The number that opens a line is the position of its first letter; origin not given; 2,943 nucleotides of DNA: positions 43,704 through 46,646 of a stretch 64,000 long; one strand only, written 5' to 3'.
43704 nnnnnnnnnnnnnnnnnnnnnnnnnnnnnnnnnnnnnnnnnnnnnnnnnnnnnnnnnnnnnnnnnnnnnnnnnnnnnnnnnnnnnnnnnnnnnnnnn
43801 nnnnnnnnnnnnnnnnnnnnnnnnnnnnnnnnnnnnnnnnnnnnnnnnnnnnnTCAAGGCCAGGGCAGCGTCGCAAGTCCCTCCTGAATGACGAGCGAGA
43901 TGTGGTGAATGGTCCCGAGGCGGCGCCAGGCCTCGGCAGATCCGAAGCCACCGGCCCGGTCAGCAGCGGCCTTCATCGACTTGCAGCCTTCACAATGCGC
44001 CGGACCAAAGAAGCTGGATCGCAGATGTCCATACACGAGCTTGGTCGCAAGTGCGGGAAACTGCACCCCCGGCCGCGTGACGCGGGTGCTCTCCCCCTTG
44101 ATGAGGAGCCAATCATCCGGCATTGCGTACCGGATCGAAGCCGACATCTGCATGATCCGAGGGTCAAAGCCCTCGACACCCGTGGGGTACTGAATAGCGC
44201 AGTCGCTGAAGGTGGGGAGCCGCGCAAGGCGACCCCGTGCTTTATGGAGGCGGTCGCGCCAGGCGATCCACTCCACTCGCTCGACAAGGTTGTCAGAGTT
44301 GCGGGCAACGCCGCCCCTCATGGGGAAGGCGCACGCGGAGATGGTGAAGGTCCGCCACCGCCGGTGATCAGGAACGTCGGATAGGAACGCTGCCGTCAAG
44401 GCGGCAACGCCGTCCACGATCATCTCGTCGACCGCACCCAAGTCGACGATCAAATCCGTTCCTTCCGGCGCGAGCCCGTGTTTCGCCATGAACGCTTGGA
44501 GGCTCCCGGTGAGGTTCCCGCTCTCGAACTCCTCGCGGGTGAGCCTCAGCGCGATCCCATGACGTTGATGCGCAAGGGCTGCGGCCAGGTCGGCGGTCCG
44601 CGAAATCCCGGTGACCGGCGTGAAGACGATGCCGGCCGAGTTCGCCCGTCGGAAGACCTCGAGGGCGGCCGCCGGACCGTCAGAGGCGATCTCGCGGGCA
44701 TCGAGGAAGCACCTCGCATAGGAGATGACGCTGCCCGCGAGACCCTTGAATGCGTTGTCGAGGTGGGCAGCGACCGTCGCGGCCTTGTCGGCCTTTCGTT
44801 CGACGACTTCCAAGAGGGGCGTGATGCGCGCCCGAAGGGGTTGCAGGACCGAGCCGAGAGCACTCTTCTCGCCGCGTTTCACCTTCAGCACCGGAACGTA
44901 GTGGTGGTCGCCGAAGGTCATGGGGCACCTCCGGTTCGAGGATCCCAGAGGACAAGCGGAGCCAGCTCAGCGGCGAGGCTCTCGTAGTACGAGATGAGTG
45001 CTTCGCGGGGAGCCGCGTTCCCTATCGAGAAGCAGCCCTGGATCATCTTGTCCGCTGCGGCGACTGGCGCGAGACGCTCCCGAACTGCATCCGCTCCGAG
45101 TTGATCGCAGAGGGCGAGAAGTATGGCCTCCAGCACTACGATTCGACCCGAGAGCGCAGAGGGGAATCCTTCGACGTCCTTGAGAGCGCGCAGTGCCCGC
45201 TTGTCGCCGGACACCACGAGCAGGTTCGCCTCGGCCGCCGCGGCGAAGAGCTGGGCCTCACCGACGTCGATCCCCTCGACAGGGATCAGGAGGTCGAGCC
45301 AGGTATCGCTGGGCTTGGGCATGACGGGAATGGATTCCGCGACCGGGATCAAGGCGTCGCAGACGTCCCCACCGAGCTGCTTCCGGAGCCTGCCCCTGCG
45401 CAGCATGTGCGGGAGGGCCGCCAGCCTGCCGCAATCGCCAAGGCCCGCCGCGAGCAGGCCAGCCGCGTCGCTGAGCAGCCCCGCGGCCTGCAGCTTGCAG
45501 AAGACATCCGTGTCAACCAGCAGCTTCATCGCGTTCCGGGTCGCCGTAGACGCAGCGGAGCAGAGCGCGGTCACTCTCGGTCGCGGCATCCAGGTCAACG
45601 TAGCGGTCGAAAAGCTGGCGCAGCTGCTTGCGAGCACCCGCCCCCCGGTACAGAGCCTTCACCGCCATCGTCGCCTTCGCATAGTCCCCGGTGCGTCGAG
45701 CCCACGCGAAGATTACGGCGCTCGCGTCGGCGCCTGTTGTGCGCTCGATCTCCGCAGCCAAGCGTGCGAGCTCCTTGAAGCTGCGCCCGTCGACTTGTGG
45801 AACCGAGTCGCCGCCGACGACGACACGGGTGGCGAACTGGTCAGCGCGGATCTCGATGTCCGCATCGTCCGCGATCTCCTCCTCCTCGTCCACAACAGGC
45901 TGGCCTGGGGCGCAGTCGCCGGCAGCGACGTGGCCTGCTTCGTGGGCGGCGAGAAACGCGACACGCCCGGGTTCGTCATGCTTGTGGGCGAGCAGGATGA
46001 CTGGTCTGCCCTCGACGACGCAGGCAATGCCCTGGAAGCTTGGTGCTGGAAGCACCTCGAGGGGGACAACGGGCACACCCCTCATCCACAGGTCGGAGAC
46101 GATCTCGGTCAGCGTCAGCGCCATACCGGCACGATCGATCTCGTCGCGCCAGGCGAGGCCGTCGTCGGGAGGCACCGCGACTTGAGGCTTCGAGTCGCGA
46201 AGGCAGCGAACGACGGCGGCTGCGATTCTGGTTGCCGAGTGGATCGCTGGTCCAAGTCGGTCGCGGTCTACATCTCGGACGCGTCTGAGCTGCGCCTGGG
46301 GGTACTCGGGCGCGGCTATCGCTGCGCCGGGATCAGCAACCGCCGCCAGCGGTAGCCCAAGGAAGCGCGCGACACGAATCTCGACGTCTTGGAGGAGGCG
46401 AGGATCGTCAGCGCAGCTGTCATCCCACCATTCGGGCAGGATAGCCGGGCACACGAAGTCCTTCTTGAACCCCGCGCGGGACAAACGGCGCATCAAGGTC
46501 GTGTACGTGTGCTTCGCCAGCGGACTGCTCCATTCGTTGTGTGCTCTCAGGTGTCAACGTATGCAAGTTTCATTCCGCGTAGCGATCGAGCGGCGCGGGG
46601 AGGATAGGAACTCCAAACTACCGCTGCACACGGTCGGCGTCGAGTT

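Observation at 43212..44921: Convergent sce7725/sce7726-like pair with a PD-(D/E)XK core, and a tandem 19-bp repeat at the sce7726 start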

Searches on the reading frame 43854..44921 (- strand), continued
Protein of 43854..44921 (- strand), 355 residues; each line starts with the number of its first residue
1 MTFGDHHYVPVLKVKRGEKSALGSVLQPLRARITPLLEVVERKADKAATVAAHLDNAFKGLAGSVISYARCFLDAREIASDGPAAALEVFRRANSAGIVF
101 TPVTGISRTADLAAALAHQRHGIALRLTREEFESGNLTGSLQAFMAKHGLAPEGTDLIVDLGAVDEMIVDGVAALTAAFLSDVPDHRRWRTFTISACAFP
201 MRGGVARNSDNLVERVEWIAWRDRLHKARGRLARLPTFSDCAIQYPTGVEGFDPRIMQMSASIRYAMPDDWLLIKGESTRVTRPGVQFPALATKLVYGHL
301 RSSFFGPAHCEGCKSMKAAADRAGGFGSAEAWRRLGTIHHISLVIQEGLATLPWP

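Call 73: search_dna_similar(query=window:43854-44921:-, collection=plasmids, mode=protein, max_evalue=1, max_rows=50, rows=spread)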
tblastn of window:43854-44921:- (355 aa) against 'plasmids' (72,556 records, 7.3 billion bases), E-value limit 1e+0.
Records with a match: 25; places in all: 25; records where one place covers at least 80% of the query: 18.
Best place of each record, by identity: <60% 25.
By first word of the organism name: Agrobacterium 5; Rhodococcus 4; Rhizobium 3; Acinetobacter 3; Sinorhizobium 2; Escherichia 1; Marinibacterium 1; Pseudosulfitobacter 1; Sulfitobacter 1; Roseovarius 1; and 3 more.
By predicted mobility (MOB-suite, as given by PLSDB): non-mobilizable 13; conjugative 7; mobilizable 5.
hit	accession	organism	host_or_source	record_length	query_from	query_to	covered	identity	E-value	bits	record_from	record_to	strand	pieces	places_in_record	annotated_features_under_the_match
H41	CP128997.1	Rhodococcus opacus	sludge,sludge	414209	8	346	95%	28.3%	2e-19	97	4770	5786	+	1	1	beta family protein | sce7726 family protein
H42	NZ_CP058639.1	Rhodococcus sp. ZPP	cell culture,soil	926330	8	346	95%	28.3%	2e-19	97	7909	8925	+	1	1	beta family protein | sce7726 family protein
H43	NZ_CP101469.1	Rhodococcus gordoniae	water,poultry farm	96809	6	355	99%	25.8%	3e-16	87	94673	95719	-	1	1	beta family protein | sce7726 family protein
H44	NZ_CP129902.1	Rhodococcus ruber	soil,bacterial genome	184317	6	355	99%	25.8%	3e-16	87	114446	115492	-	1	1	beta family protein | sce7726 family protein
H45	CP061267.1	Escherichia coli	Sheep,cell culture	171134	8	352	97%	25.5%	1e-21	103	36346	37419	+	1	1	beta family protein | sce7726 family protein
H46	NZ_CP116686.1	Agrobacterium fabrum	cell culture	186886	8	351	97%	25.3%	3e-12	76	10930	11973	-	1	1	beta family protein | sce7726 family protein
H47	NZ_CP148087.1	Sinorhizobium meliloti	Medicago sativa,cell culture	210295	8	351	97%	24.9%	1e-12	77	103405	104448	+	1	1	beta family protein | sce7726 family protein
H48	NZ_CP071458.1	Rhizobium lentis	lentil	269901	8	351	97%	24.9%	2e-12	76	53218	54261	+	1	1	beta family protein | sce7726 family protein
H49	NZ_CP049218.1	Agrobacterium tumefaciens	Clematis,cell culture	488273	7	344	95%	25.3%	9e-8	61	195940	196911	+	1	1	sce7726 family protein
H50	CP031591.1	Marinibacterium anthonyi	Isolate culture,marine surface water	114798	1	352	99%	24.1%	2e-7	61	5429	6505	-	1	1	hypothetical protein | putative transcription regulator containing HTH domain protein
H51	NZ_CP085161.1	Pseudosulfitobacter sp. DSM 107133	cell culture,Seawater from the North ...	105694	8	347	96%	24.7%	6e-7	59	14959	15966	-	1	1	beta family protein | XRE family transcriptional regulator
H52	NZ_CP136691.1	Sulfitobacter sp. LC.270.F.C4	Macrocystis pyrifera gametophyte,Whole ...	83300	8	347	96%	24.7%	7e-7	59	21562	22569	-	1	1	beta family protein | XRE family transcriptional regulator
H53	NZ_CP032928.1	Agrobacterium tumefaciens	Rubus sp.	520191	8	351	97%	24.1%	3e-12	76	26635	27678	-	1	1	beta family protein | sce7726 family protein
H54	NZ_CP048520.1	Agrobacterium tumefaciens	walnut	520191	8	351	97%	24.1%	3e-12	76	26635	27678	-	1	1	beta family protein | sce7726 family protein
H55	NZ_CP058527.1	Agrobacterium tumefaciens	-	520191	8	351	97%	24.1%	3e-12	76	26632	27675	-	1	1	beta family protein | sce7726 family protein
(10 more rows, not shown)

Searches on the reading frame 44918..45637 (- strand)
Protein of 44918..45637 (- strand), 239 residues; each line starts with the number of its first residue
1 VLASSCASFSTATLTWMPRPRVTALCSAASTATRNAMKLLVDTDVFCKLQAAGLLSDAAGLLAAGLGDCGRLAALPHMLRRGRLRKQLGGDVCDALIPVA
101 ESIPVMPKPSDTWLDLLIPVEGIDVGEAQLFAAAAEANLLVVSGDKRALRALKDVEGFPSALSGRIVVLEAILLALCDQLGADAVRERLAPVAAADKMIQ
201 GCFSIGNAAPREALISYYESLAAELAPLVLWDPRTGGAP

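Call 3: search_protein_families(library=ncbifam, proteins=[window:44918-45637:-], max_evalue=0.01)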
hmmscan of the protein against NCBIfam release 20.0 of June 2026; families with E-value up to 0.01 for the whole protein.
window:44918-45637:- (239 aa): 0 families

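Call 4: search_protein_families(library=pfam, proteins=[window:44918-45637:-], max_evalue=0.01)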
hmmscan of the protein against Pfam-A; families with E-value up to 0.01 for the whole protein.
window:44918-45637:- (239 aa): 0 families

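Call 5: search_protein_families(library=padloc, proteins=[window:44918-45637:-], max_evalue=0.01)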
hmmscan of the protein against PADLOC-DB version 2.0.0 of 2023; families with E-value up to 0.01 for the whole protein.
window:44918-45637:- (239 aa): 0 families

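Call 12: search_protein_families(library=ncbifam, proteins=[window:44918-45517:-], max_evalue=10)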
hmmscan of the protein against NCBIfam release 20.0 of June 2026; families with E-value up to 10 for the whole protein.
window:44918-45517:- (199 aa): 0 families

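Call 50: search_solved_structures(query=A4, max_evalue=10)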
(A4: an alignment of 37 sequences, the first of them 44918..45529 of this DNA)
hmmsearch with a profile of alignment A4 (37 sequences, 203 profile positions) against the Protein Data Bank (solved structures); distinct sequences matched with E-value up to 10: 7.
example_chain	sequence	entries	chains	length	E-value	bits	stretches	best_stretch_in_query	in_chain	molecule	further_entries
6k7v_J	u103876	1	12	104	0.37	13.5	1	109-197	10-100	NACHT, LRR and PYD domains-containing protein 1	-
2qzp_A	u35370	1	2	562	1.2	11.8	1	76-122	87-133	Acylamino-acid-releasing enzyme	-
2qr5_A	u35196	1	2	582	1.2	11.7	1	76-122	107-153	Acylamino-acid-releasing enzyme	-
1ve6_A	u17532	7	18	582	1.2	11.7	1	76-122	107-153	Acylamino-acid-releasing enzyme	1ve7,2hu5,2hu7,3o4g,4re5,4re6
2hu8_A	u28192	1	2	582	1.2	11.7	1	76-122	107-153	Acylamino-acid-releasing enzyme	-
3o4j_A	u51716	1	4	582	1.2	11.7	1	76-122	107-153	Acylamino-acid-releasing enzyme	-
3o4h_A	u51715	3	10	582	1.2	11.7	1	76-122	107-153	Acylamino-acid-releasing enzyme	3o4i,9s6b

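Call 57: search_protein_families(library=pfam, alignment_id=A4, max_evalue=1)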
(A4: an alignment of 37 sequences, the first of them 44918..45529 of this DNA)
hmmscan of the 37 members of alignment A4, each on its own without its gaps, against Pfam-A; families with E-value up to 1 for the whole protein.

A. member 1, window:44918-45529:- (203 aa): 1 family
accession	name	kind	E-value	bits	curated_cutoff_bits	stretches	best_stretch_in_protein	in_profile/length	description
PF18844.6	baeRF_family2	-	0.16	12.5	26.9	1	96-133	71-106/149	Bacterial archaeo-eukaryotic release factor family 2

B. families by the number of members that match (of 37 scanned): 11 families
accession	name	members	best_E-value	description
PF01850.27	PIN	4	0.0052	PIN domain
PF18844.6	baeRF_family2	2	0.16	Bacterial archaeo-eukaryotic release factor family 2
PF10130.15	PIN_2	1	0.037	PIN domain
PF05425.18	CopD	1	0.049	Copper resistance protein D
PF13338.12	AbiEi_4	1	0.069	Transcriptional regulator, AbiEi antitoxin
PF06055.17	ExoD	1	0.081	Exopolysaccharide synthesis, ExoD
PF01939.22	NucS_C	1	0.13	Endonuclease NucS C-terminal domain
PF15720.10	DUF4675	1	0.16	Domain of unknown function (DUF4675)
PF13560.12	HTH_31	1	0.19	Helix-turn-helix domain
PF05161.18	MOFRL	1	0.25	MOFRL family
PF16434.10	DUF5031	1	0.3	Domain of unknown function (DUF5031)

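Call 87: search_protein_families(library=ncbifam, alignment_id=A4, max_evalue=1)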
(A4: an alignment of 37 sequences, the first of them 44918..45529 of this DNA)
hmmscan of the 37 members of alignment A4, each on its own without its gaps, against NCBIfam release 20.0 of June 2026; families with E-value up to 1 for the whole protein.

A. member 1, window:44918-45529:- (203 aa): 0 families

B. families by the number of members that match (of 37 scanned): 10 families
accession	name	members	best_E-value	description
NF005467.0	PRK07060.1-5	1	0.002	SDR family oxidoreductase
NF005466.0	PRK07060.1-3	1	0.011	short chain dehydrogenase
NF005464.0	PRK07060.1-1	1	0.012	short chain dehydrogenase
NF004795.0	PRK06143.1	1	0.017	enoyl-CoA hydratase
TIGR00522.1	dph5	1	0.055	diphthine synthase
NF050157.1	CapLactmsBetCapB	1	0.095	caprolactamase subunit beta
NF033148.1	tet_protect_M_W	1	0.14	TetM/TetW/TetO/TetS family tetracycline resistance ribosomal protection protein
NF000501.2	blaOXA-229_like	1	0.15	OXA-229 family carbapenem-hydrolyzing class D beta-lactamase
NF004281.0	PRK05690.1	1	0.2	molybdopterin-synthase adenylyltransferase MoeB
NF008896.0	PRK11929.1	1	0.31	bifunctional UDP-N-acetylmuramoyl-L-alanyl-D-glutamate--2,6-diaminopimelate ligase MurE/UDP-N-acetylmuramoyl-tripeptide--D-alanyl-D-alanine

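Call 89: find_homologous_proteins(query=A4, max_evalue=0.001)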
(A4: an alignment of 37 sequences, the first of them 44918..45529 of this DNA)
Query A4 (37 sequences) (203 aa, profile of the alignment): 707 proteins with E <= 0.001 among 8000 candidates; the best 120 are listed.
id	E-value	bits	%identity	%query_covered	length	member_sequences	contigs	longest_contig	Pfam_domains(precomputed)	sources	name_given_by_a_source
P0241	9.5e-93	327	64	100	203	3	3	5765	-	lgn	-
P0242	2.2e-92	326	65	99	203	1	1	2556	-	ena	-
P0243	2.7e-92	326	65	100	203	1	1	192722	-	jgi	jgi:hypothetical protein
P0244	5.2e-92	325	80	100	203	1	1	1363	-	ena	-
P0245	9.6e-92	324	78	100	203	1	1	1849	-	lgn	-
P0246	1.1e-91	324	67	99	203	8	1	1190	-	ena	-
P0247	3.7e-91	322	83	100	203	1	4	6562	-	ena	-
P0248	4.1e-91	322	63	99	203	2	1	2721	-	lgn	-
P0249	4.7e-91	322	78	100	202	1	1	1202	-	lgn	-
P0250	6.4e-91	321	64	100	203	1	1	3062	-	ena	-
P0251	1.3e-90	320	64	99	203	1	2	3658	-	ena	-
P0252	1.8e-90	320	66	99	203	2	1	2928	-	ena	-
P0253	1.8e-90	320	64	99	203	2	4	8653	-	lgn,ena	-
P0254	1.8e-90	320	64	99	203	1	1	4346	-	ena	-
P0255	2.3e-90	320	67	99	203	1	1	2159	-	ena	-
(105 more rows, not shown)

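Call 93: search_protein_families(library=padloc, proteins=[window:44918-45529:-], max_evalue=0.01)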
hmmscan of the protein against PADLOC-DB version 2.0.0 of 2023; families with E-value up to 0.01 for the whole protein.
window:44918-45529:- (203 aa): 0 families

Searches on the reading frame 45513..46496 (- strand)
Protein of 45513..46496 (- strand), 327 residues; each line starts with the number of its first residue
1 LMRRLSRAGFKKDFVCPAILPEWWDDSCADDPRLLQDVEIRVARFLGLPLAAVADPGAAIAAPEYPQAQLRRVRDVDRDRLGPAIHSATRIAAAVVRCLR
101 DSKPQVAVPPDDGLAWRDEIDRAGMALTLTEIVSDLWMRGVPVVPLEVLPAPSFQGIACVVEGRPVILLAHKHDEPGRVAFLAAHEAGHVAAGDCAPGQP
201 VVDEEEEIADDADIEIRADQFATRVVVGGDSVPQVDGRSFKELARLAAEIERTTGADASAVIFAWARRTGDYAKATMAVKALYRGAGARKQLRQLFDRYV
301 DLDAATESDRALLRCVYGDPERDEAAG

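Call 3: search_protein_families(library=ncbifam, proteins=[window:45513-46496:-], max_evalue=0.01)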
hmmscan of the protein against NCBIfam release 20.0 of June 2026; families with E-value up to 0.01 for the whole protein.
window:45513-46496:- (327 aa): 0 families

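Call 4: search_protein_families(library=pfam, proteins=[window:45513-46496:-], max_evalue=0.01)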
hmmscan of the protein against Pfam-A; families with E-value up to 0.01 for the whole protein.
window:45513-46496:- (327 aa): 1 family
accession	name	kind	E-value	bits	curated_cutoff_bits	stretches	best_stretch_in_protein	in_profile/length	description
PF06114.19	Peptidase_M78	-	0.0026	18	22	1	164-228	28-88/123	IrrE N-terminal-like domain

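Call 5: search_protein_families(library=padloc, proteins=[window:45513-46496:-], max_evalue=0.01)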
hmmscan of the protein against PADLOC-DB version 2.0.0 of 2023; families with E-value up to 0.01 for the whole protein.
window:45513-46496:- (327 aa): 8 families
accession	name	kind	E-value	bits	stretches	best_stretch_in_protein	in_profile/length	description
PDLC04141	capP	-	1.8e-06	25.7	1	149-224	38-110/242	capP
PDLC03948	RmrA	-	3.8e-05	20.8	1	129-226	157-250/397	-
PDLC03951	RmrA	-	0.00012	19.1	1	161-232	187-252/400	-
PDLC03955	RmrA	-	0.00036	17.9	1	138-206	174-242/371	-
PDLC03982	PD-Lambda-2_B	-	0.00039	17.8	1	136-237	246-346/402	-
PDLC03952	RmrA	-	0.00051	17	1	153-230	194-267/395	-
PDLC03950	RmrA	-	0.0061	13.6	1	128-226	147-238/369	-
PDLC03947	RmrA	-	0.0097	12.8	0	162-225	191-250/383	-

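Call 51: search_solved_structures(query=A5, max_evalue=1)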
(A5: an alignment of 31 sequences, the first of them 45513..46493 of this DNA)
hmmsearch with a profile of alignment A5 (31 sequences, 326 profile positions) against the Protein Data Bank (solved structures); distinct sequences matched with E-value up to 1: 3.
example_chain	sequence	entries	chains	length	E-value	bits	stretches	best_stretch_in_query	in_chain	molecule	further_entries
7t5t_A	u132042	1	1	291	0.00059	22.4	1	169-268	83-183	CapP toxin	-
3dte_A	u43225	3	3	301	0.092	15.2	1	164-284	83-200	IrrE protein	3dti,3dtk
8slm_A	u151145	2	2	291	0.095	15.2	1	166-288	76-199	Zn dependent hydrolase fused to HTH domain, IrrE ortholog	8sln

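Call 88: search_protein_families(library=pfam, alignment_id=A5, max_evalue=0.1)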
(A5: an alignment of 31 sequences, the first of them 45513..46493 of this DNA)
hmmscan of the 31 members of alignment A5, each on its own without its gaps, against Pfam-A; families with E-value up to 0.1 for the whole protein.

A. member 1, window:45513-46493:- (326 aa): 1 family
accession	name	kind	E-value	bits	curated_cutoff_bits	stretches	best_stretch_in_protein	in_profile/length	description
PF06114.19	Peptidase_M78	-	0.0026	18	22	1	163-227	28-88/123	IrrE N-terminal-like domain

B. families by the number of members that match (of 31 scanned): 5 families
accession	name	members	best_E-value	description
PF06114.19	Peptidase_M78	26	1.4e-06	IrrE N-terminal-like domain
PF01435.24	Peptidase_M48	9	0.0029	Peptidase family M48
PF07125.16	DUF1378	1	0.0028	Protein of unknown function (DUF1378)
PF22520.2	Crb2_Tudor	1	0.062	Crb2, Tudor domain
PF04228.19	Zn_peptidase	1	0.089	Putative neutral zinc metallopeptidase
